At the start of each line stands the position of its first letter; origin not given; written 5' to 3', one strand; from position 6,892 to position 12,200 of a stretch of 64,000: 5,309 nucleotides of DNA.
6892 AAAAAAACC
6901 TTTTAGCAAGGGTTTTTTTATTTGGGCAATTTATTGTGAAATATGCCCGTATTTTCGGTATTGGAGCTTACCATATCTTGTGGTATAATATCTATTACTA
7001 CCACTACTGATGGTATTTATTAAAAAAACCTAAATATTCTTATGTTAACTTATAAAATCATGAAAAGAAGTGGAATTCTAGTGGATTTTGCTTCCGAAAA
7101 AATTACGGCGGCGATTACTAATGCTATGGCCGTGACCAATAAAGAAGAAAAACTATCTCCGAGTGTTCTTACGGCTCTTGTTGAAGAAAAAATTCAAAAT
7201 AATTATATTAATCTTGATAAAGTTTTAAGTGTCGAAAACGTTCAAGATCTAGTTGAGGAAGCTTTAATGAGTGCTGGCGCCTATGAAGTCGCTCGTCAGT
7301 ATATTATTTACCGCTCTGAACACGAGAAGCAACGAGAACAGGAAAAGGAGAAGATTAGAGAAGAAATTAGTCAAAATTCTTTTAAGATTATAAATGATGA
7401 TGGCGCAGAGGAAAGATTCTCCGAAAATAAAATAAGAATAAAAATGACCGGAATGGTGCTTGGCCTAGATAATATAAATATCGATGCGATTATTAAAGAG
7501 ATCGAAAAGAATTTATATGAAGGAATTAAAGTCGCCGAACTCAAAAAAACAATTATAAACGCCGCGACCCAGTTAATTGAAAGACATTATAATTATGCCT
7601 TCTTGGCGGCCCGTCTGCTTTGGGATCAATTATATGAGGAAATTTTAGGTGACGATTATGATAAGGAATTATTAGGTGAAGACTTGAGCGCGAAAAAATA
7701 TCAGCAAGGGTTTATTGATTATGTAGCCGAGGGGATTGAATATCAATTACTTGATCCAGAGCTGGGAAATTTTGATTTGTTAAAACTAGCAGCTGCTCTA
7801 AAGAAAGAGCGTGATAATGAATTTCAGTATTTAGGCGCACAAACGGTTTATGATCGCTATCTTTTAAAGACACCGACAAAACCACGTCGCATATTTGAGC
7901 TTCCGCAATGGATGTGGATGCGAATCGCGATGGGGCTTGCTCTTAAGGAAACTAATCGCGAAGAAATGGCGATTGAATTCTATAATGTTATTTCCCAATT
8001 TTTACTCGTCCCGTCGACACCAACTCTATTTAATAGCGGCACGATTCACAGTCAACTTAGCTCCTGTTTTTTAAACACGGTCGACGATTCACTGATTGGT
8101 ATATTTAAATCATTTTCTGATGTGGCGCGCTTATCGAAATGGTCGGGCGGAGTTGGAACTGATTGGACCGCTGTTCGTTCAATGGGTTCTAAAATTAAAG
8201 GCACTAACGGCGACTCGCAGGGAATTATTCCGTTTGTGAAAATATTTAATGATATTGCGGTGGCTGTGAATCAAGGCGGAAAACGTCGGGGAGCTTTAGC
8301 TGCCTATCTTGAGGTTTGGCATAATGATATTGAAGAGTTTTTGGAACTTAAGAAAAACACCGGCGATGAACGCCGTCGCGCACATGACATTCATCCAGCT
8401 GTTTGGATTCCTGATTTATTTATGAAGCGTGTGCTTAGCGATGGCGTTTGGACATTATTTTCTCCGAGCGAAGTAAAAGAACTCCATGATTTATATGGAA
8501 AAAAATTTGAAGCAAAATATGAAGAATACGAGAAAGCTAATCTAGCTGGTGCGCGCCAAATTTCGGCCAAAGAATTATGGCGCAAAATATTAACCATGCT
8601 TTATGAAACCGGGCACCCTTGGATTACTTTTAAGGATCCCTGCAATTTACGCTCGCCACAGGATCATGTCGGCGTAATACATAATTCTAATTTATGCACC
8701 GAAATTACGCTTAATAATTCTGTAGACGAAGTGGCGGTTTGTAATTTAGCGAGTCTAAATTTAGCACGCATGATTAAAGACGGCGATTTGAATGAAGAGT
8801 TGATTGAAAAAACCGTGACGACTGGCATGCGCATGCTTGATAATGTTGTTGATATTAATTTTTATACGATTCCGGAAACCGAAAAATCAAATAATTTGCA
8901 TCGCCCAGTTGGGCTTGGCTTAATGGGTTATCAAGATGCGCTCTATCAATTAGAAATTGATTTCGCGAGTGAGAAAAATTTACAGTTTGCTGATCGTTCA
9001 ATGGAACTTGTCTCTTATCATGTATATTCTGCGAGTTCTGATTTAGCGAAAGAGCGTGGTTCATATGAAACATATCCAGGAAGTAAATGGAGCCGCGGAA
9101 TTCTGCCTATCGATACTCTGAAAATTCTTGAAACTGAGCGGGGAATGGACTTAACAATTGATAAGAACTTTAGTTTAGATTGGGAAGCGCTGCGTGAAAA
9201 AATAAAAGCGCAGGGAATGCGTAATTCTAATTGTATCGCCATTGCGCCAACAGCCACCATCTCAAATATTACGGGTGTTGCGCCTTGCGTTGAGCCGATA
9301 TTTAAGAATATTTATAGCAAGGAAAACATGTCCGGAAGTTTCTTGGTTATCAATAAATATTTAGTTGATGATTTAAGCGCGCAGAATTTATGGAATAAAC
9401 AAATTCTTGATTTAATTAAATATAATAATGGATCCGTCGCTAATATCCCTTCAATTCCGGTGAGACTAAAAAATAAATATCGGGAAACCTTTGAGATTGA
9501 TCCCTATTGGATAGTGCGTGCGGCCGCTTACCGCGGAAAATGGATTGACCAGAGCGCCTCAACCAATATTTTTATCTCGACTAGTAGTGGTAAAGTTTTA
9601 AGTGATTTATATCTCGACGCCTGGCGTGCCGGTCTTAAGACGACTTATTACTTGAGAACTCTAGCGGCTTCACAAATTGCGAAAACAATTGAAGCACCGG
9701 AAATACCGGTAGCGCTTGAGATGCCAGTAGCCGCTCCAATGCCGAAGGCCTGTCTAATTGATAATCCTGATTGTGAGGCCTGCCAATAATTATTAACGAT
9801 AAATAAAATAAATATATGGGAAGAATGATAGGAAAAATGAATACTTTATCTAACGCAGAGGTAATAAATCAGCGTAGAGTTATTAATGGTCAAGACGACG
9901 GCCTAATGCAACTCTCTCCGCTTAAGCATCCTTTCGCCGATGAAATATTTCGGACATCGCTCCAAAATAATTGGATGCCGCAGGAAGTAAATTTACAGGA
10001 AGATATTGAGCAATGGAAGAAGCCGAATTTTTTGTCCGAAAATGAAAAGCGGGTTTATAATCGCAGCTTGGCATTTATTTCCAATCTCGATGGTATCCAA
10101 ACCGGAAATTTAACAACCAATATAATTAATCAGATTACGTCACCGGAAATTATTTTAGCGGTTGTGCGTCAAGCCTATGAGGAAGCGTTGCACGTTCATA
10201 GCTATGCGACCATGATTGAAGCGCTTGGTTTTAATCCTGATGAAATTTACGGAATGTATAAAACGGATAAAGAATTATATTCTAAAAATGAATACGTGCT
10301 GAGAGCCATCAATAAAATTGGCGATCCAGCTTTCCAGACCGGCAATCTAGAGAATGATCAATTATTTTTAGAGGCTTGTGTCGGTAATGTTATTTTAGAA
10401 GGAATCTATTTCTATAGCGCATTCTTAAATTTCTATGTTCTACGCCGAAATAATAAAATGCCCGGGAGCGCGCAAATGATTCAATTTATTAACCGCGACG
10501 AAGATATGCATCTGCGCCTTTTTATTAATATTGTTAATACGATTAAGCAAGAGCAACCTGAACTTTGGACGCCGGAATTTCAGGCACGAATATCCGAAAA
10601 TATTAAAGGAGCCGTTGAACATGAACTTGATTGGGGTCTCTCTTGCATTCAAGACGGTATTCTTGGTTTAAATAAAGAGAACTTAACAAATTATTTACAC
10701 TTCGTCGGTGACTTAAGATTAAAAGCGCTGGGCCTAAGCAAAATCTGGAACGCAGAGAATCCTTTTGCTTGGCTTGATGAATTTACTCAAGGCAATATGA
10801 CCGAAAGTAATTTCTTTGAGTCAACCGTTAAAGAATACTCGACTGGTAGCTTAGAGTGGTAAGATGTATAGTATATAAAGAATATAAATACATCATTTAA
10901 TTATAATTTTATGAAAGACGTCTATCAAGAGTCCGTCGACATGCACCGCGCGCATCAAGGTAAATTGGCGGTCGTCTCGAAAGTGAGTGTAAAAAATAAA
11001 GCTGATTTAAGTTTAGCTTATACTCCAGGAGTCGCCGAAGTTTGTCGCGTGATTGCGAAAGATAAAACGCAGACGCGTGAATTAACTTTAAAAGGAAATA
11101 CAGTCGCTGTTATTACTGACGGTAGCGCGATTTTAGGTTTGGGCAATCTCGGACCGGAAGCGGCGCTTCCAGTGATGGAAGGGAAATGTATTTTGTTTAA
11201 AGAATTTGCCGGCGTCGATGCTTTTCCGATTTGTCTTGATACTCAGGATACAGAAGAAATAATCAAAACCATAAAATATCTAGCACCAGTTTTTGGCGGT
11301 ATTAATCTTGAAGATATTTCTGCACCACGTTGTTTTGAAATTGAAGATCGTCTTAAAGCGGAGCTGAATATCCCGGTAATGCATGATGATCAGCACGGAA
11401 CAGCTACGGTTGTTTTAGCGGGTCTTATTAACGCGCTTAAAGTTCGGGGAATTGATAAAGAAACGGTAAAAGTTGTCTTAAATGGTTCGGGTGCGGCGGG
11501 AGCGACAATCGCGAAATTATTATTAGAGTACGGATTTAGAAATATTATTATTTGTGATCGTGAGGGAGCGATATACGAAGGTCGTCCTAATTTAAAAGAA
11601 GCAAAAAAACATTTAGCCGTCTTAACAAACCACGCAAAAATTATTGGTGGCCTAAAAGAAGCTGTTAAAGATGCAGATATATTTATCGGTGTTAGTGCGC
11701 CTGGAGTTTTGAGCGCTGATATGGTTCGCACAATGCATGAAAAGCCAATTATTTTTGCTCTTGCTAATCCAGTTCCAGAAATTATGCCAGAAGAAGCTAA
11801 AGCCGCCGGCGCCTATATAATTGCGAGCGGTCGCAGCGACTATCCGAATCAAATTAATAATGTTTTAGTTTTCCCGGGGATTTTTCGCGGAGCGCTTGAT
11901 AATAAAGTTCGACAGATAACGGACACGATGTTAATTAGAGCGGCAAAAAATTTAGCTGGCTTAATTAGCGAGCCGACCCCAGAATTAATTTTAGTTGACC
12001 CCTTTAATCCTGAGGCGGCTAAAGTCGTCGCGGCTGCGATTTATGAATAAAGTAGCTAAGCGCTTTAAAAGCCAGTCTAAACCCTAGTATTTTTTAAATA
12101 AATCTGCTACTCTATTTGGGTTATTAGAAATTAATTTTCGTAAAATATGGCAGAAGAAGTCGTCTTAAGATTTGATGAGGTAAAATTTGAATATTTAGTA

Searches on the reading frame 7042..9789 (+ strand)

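Call 9: search_protein_families(library=pfam, proteins=[window:7042-9789:+], max_evalue=0.01)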
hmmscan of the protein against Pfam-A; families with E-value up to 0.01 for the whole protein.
window:7042-9789:+ (915 aa): 4 families
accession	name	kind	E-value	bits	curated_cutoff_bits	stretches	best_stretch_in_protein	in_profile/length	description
PF02867.20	Ribonuc_red_lgC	-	5.3e-193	642.8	23.9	1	340-871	1-523/523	Ribonucleotide reductase, barrel domain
PF03477.21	ATP-cone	-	8.3e-27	94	25.8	2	5-95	2-87/88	ATP cone domain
PF00317.26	Ribonuc_red_lgN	-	6.1e-25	87.5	28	1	260-334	2-74/77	Ribonucleotide reductase, all-alpha domain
PF23307.1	SAM_KIDINS220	-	0.0096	16.2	27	0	47-103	32-87/90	Kinase D-interacting substrate of 220 kDa-like, SAM domain-like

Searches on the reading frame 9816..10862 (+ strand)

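Call 9: search_protein_families(library=pfam, proteins=[window:9816-10862:+], max_evalue=0.01)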
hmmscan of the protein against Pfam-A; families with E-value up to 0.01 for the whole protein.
window:9816-10862:+ (348 aa): 2 families
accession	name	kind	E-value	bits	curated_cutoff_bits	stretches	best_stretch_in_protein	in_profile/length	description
PF00268.27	Ribonuc_red_sm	-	2.3e-74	250.8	33.6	1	32-316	3-281/281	Ribonucleotide reductase, small chain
PF12902.13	Ferritin-like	-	0.00056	20.3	22.3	0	213-279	25-90/221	Ferritin-like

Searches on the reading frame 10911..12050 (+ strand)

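Call 9: search_protein_families(library=pfam, proteins=[window:10911-12050:+], max_evalue=0.01)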
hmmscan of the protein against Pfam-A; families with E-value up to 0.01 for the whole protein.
window:10911-12050:+ (379 aa): 6 families
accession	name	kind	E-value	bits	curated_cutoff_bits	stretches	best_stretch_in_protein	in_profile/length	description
PF00390.24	malic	-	8e-32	111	23.1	1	18-149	3-182/182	Malic enzyme, N-terminal domain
PF03949.21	Malic_M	-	5.7e-27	95.1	23.5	1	163-358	3-231/258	Malic enzyme, NAD binding domain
PF00208.27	ELFV_dehydrog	-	0.00035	20.8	23.4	1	164-225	10-72/241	Glutamate/Leucine/Phenylalanine/Valine dehydrogenase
PF01488.26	Shikimate_DH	-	0.0015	19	24.3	1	184-297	11-123/138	Shikimate / quinate 5-dehydrogenase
PF00899.27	ThiF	-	0.0038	16.8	28.1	1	185-218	20-53/238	ThiF family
PF01262.27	AlaDh_PNT_C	-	0.0099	15.8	23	0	177-285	22-129/214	Alanine dehydrogenase/PNT, C-terminal domain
